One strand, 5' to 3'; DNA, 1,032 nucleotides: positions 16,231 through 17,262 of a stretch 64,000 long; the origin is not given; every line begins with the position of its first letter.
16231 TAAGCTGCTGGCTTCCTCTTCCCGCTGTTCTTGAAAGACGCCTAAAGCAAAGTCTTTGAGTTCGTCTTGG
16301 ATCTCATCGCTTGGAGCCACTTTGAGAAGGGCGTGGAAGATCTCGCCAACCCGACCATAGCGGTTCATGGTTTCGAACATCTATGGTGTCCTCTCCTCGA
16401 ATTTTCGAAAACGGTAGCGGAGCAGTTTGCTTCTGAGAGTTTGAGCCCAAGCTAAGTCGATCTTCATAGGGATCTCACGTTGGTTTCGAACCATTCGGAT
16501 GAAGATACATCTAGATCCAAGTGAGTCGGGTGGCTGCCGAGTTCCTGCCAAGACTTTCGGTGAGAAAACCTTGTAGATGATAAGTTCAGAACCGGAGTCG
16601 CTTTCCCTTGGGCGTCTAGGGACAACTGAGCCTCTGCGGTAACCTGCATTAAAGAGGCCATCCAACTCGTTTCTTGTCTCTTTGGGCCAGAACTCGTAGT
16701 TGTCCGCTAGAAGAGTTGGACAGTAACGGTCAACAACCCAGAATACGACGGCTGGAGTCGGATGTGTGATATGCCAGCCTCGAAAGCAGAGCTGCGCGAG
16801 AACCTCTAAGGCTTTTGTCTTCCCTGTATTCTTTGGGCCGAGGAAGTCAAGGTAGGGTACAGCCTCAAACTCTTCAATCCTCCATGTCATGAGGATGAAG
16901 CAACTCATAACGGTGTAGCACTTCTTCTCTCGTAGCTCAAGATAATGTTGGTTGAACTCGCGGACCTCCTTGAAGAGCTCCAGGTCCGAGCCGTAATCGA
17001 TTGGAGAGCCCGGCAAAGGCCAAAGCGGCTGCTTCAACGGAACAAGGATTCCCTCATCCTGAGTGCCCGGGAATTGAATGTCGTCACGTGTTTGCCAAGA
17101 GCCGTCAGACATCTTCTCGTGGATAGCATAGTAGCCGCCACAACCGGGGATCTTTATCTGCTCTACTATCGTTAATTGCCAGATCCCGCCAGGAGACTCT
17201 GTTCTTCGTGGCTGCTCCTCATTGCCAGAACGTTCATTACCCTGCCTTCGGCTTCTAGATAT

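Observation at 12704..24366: Integrated ~11.7 kb element at the tRNA-Gly 3' end with integrase, SF3-like NTPase, RHH proteins, HNH nuclease and Zn-ribbon membrane proteins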

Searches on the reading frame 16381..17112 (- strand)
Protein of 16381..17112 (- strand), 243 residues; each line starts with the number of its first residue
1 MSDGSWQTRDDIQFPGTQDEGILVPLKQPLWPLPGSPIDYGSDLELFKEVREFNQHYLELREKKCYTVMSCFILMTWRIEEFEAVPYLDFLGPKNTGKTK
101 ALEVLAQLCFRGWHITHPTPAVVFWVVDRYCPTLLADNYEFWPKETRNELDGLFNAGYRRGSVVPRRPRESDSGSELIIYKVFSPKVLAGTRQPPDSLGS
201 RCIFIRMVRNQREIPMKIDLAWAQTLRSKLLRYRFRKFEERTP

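Call 10: search_protein_families(library=pfam, max_evalue=0.1, proteins=[window:16381-17112:-])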
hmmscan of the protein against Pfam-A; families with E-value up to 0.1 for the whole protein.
window:16381-17112:- (243 aa): 0 families

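Call 12: search_protein_families(library=phrogs, max_evalue=0.01, proteins=[window:16381-17112:-])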
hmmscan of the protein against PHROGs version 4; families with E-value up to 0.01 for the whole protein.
window:16381-17112:- (243 aa): 0 families

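Call 14: find_homologous_proteins(query=window:16381-17112:-, max_evalue=0.001)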
Query window:16381-17112:- (243 aa): 10 proteins with E <= 0.001 among 176 candidates.
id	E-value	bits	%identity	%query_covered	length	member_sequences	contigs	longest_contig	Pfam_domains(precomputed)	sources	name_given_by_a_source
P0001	8.9e-150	515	88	100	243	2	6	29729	-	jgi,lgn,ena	-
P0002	1.1e-116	407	70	100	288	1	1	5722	-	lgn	-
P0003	7.8e-110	384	68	99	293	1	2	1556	-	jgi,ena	-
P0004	4.7e-109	382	65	100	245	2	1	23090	-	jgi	jgi:hypothetical protein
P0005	2.2e-100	353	65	99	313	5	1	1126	-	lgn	-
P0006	9.4e-100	351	62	98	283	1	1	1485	-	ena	-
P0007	5.4e-99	349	63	98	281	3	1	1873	-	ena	-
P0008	7.7e-95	335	62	97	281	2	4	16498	-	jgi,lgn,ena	jgi:hypothetical protein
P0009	1.4e-92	328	60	100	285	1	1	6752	-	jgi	jgi:hypothetical protein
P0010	1.3e-63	233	62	67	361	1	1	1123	-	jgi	-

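Call 15: search_solved_structures(query=window:16381-17112:-, max_evalue=10)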
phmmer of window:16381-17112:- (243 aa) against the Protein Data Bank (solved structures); distinct sequences matched with E-value up to 10: 2.
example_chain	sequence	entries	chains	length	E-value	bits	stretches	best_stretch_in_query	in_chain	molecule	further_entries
8tfl_B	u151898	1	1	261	1.2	11.8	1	95-179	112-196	Ricin B chain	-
2aai_B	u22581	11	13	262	1.2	11.8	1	95-179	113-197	RICIN (B CHAIN) | Ricin | Ricin B chain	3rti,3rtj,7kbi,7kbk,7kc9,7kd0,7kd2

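Call 26: search_protein_representatives(alignment_id=A1)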
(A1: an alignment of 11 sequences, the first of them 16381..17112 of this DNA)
Query: 11 sequences, 282 profile positions. Proteins with E-value up to 0.001 (for the whole library): 15160; up to 1e-10: 8727; up to 1e-30: 254. The best 150 are listed.
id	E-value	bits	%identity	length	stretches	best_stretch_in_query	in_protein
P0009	1.6e-140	483.3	-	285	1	2-281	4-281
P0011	3.4e-138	475.7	-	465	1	4-280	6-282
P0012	2.5e-121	420.4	-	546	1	6-280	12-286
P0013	3.1e-94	331.5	-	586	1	4-280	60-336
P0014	5.4e-65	235.6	-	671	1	3-278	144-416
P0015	3.2e-63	229.8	-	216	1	3-187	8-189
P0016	1.2e-59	218.0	-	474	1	9-276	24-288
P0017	2.6e-59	216.9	-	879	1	5-279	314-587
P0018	4.1e-59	216.3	-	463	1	3-280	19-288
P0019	3.0e-56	206.9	-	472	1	7-278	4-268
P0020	3.0e-54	200.3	-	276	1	39-277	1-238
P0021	3.7e-54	200.0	-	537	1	4-277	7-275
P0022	4.2e-54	199.8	-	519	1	3-276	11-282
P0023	4.7e-54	199.7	-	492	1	42-277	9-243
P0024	1.1e-53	198.5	-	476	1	58-276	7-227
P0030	5.5e-53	196.2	-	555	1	57-278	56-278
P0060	1.1e-48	182.0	-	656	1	48-280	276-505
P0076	2.3e-46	174.5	-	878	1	3-276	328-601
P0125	7.9e-40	153.0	-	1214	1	84-276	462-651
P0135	3.9e-38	147.4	-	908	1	4-277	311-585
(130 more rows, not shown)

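Call 27: predict_structure(alignment_id=A1)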
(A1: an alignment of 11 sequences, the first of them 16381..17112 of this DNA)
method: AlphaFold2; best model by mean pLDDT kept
length: 243 residues; sequences in the alignment: 11
mean_pLDDT: 52.6   pTM: 0.52
mean pLDDT of the five models: 52.6, 51.9, 50.4, 44.9, 32.5
residues with pLDDT >= 90: 5; 70-90: 57; 50-70: 57; < 50: 124
segments of 3 or more residues with pLDDT < 50: 1-38, 81-83, 111-142, 152-195, 238-243
pLDDT, mean of each block of 10 residues (from residue 1): 31 29 30 39 83 86 84 70 57 64 71 37 42 39 52 42 30 28 32 49 69 68 78 58 38
secondary structure, 60 per line:
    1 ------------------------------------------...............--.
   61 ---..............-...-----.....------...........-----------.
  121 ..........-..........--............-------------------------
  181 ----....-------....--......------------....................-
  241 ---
elements in order: H43-57 H64-77 E87-91 H98-108 H120-130 H132-141 H144-155 H185-188 H196-199 E202-207 H220-239

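Call 28: search_protein_families(library=pfam, max_evalue=0.01, proteins=[P0011, P0012, P0013, P0014, P0017, P0030, P0060, P0076, P0125, P0135])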
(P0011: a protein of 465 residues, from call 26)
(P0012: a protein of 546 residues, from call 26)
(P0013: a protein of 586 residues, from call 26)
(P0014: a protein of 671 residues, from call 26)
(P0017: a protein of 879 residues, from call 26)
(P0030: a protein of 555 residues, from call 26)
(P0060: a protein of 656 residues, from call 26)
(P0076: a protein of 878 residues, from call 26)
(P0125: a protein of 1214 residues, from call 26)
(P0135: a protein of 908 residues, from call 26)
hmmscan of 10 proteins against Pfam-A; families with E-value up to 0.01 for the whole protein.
P0011 (465 aa): 0 families

P0012 (546 aa): 1 family
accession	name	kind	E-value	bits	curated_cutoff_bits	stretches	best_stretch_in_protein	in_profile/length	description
PF12802.13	MarR_2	-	0.0061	17.1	27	0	502-534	19-50/61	MarR family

P0013 (586 aa): 0 families

P0014 (671 aa): 0 families

P0017 (879 aa): 0 families

P0030 (555 aa): 0 families

P0060 (656 aa): 2 families
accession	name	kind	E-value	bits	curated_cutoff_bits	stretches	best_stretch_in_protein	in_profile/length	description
PF09250.16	Prim-Pol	-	7.6e-14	52.9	22.8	1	7-142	3-152/158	Bifunctional DNA primase/polymerase, N-terminal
PF08708.16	PriCT_1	-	6e-07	29.4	21.1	1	176-232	5-61/67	Primase C terminal 1 (PriCT-1)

P0076 (878 aa): 1 family
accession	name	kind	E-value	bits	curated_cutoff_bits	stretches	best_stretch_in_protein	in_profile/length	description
PF04104.19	DNA_primase_lrg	-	0.00019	21.3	22.4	1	186-306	71-210/266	Eukaryotic and archaeal DNA primase, large subunit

P0125 (1214 aa): 2 families
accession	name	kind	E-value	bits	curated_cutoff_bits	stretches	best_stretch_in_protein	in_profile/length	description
PF08708.16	PriCT_1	-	0.00025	21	21.1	1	258-317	7-63/67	Primase C terminal 1 (PriCT-1)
PF01896.25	DNA_primase_S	-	0.0022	18.8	26.8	0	85-121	25-60/163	DNA primase small subunit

P0135 (908 aa): 0 families

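Call 31: search_solved_structures(query=A2, max_evalue=1)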
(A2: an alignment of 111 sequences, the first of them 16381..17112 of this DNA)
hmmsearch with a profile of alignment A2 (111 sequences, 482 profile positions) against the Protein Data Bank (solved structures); distinct sequences matched with E-value up to 1: 0.

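Call 32: search_protein_families(library=ncbifam, max_evalue=0.01, proteins=[window:16381-17112:-, P0012, P0030, P0060])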
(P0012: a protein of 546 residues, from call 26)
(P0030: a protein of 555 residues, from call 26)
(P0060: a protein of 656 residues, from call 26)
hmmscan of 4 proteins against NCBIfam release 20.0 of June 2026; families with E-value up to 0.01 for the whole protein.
window:16381-17112:- (243 aa): 0 families

P0012 (546 aa): 0 families

P0030 (555 aa): 1 family
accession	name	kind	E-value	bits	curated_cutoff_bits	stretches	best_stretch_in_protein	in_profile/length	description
NF005149.0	PRK06620.1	equivalog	0.0047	16.2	316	1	99-192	24-111/221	hypothetical protein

P0060 (656 aa): 0 families

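Call 35: find_related_loci(query=A1, collection=genome_contigs, flank=10000)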
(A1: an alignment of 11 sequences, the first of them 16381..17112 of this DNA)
Query A1 (243 aa) in genome_contigs; peptide patterns used: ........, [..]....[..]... (x = any residue, [..] = any of these).
71 stretches matched a pattern, but none encodes a relative of the query by tblastn (E <= 1e-3).

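Call 36: find_related_loci(query=A1, collection=viral_contigs, flank=10000)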
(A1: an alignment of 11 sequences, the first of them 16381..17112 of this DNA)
Query A1 (243 aa) in viral_contigs; peptide patterns used: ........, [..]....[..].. (x = any residue, [..] = any of these).
67 stretches matched a pattern, but none encodes a relative of the query by tblastn (E <= 1e-3).

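Call 38: predict_structure(alignment_id=A2)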
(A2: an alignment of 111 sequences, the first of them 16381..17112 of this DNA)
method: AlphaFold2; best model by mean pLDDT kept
length: 243 residues; sequences in the alignment: 111
mean_pLDDT: 91.1   pTM: 0.87
mean pLDDT of the five models: 91.1, 90.9, 90.9, 90.4, 90.3
residues with pLDDT >= 90: 200; 70-90: 15; 50-70: 14; < 50: 14
segments of 3 or more residues with pLDDT < 50: 1-5, 7-15
pLDDT, mean of each block of 10 residues (from residue 1): 44 50 82 97 98 98 98 98 97 97 99 96 97 97 94 97 91 82 98 96 98 98 99 93 60
secondary structure, 60 per line:
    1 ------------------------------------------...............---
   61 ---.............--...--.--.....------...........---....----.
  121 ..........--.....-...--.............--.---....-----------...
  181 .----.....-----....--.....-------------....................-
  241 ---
elements in order: H43-57 H64-76 E87-91 H98-108 E112-115 H120-130 E133-137 H144-156 E163-166 E178-181 E186-190 H196-199 E202-206 H220-239

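Call 47: search_dna_similar(query=window:16381-17112:-, collection=phages, mode=protein, max_evalue=0.001, max_rows=15)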
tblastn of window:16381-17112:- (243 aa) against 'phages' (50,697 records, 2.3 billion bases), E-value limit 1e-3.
Records with a match: 2; places in all: 2; records where one place covers at least 80% of the query: 0.
Best place of each record, by identity: <60% 2.
By first word of the organism name: Virus 1; Methanobacterium 1.
By host as written in the record: - 1; Methanothermobacter thermautotrophicus FF3 1.
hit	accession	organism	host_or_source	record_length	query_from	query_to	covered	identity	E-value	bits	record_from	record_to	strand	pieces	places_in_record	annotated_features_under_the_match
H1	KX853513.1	Virus Rctr41k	enrichment culture DAMO/AAA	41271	44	219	72%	24.7%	1e-4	49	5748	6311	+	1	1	hypothetical protein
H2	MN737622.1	Methanobacterium virus PhiF3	Methanothermobacter thermautotrophicus ...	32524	55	144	37%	30.4%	5e-5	50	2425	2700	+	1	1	hypothetical protein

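Call 48: search_dna_similar(query=window:16381-17112:-, collection=plasmids, mode=protein, max_evalue=0.001, max_rows=15)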
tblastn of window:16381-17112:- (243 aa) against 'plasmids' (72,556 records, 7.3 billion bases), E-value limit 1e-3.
Records with a match: 5; places in all: 5; records where one place covers at least 80% of the query: 1.
Best place of each record, by identity: <60% 5.
By first word of the organism name: Streptomyces 2; Haladaptatus 1; Sulfolobus 1; Nonomuraea 1.
By predicted mobility (MOB-suite, as given by PLSDB): non-mobilizable 5.
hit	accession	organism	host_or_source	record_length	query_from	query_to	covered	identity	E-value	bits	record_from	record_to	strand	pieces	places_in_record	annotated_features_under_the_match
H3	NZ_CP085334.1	Haladaptatus salinisoli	cell culture,saline soil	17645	28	236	86%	28.0%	4e-20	96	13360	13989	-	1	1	hypothetical protein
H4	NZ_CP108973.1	Streptomyces longwoodensis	-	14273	46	213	69%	28.4%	5e-7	57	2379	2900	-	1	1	DUF3631 domain-containing protein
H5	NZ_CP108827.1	Streptomyces sp. NBC_00859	-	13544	33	205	71%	26.8%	9e-8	59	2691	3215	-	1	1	DUF3631 domain-containing protein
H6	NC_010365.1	Sulfolobus islandicus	hot spring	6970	45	212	69%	26.7%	5e-7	57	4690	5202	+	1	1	hypothetical protein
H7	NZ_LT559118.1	Nonomuraea gerenzanensis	-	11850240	46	209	67%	26.6%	4e-7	58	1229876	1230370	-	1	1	none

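Call 49: get_annotated_region(hit=H6, flank=5000)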
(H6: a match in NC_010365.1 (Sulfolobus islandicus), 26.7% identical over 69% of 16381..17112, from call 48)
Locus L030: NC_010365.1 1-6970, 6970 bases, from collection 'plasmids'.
description: Sulfolobus islandicus plasmid pXZ1, complete sequence
organism: Sulfolobus islandicus (NCBI taxid 43080)
taxonomy: Archaea; Thermoproteota; Thermoprotei; Sulfolobales; Sulfolobaceae; Sulfolobus; Sulfolobus islandicus
host: -; source: hot spring; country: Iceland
typing (MOB-suite, as given by PLSDB): non-mobilizable
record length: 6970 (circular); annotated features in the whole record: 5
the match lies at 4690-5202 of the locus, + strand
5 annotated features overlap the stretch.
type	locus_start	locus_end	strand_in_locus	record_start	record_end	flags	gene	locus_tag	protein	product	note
CDS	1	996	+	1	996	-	-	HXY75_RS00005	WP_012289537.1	integrase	-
CDS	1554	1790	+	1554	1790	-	-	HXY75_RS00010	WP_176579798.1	DNA-binding protein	-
CDS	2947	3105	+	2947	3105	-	-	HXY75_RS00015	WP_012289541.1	hypothetical protein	-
CDS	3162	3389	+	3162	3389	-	-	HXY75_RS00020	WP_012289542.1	hypothetical protein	-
CDS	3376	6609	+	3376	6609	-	-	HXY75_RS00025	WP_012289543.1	hypothetical protein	-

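Call 50: get_annotated_region(hit=H3, flank=9000)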
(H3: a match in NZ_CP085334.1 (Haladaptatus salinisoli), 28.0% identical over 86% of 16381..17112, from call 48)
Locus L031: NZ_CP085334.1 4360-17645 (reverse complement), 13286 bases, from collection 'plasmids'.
description: Haladaptatus salinisoli strain PSR8 plasmid unnamed7, complete sequence
organism: Haladaptatus salinisoli (NCBI taxid 2884876)
taxonomy: Archaea; Euryarchaeota; Halobacteria; Halobacteriales; Haladaptataceae; Haladaptatus; Haladaptatus salinisoli
host: -; source: cell culture,saline soil; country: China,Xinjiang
typing (MOB-suite, as given by PLSDB): non-mobilizable
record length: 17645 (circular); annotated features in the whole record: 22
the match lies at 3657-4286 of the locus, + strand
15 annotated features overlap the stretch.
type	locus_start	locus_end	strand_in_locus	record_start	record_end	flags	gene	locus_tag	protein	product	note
CDS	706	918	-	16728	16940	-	-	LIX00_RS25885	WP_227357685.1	hypothetical protein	-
CDS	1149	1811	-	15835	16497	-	-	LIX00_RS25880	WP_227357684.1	hypothetical protein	-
CDS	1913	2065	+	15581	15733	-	-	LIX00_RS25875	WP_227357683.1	hypothetical protein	-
CDS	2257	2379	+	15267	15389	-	-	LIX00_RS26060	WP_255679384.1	hypothetical protein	-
CDS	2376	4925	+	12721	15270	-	-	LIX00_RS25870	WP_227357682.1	hypothetical protein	-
CDS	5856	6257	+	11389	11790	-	-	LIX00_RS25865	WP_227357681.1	hypothetical protein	-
CDS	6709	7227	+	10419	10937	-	-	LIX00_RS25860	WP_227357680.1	hypothetical protein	-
CDS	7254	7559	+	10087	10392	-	-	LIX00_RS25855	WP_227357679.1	hypothetical protein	-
CDS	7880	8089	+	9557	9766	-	-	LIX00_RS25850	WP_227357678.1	hypothetical protein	-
CDS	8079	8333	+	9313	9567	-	-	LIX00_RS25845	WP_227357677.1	hypothetical protein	-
CDS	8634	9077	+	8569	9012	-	-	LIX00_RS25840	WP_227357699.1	hypothetical protein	-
CDS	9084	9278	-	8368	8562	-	-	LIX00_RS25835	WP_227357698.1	hypothetical protein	-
CDS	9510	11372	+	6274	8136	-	-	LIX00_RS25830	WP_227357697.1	right-handed parallel beta-helix repeat-containing protein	-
CDS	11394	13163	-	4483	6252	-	-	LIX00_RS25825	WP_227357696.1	hypothetical protein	-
CDS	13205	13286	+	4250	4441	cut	-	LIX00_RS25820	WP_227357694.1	hypothetical protein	-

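Call 51: find_encoding_contigs(protein=P0001, flank=10000, max_places=4)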
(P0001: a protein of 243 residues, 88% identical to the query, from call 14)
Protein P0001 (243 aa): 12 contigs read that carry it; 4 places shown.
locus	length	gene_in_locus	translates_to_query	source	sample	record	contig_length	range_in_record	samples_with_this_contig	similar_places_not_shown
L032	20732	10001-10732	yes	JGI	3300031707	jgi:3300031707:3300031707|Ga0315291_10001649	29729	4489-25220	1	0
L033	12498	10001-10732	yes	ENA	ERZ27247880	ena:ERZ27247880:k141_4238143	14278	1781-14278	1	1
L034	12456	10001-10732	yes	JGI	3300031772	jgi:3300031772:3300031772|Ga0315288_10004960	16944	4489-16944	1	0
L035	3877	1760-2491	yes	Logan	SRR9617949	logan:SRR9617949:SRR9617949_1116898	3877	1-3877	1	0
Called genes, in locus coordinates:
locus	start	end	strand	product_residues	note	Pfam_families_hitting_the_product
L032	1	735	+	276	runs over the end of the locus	-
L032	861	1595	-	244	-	-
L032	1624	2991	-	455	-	PF18862:ApeA_NTD1, PF18739:HEPN_Apea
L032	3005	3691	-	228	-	-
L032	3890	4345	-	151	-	-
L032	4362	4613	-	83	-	-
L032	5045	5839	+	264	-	-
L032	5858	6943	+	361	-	-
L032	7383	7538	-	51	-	-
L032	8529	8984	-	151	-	-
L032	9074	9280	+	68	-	-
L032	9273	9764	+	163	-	-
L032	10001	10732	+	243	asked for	-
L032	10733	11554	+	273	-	-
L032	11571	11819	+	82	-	-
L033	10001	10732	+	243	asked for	-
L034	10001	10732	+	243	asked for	-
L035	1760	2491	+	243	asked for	-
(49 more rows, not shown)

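Call 52: find_encoding_contigs(protein=P0004, flank=10000, max_places=3)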
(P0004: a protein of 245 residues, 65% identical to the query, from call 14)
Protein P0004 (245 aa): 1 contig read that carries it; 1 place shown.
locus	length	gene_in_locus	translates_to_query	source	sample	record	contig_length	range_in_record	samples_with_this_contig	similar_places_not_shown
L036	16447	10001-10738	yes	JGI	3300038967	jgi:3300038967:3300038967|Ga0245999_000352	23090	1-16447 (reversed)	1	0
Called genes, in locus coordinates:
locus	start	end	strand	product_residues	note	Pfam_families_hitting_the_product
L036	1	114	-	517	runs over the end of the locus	-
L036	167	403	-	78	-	-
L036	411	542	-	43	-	-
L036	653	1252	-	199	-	-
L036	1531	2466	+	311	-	-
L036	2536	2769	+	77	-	-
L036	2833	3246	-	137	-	-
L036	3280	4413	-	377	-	-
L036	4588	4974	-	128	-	-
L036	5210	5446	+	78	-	-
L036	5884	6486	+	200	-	-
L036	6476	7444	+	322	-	PF02195:ParB_N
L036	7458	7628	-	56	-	-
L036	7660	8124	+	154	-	-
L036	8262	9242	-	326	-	-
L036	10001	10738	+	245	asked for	-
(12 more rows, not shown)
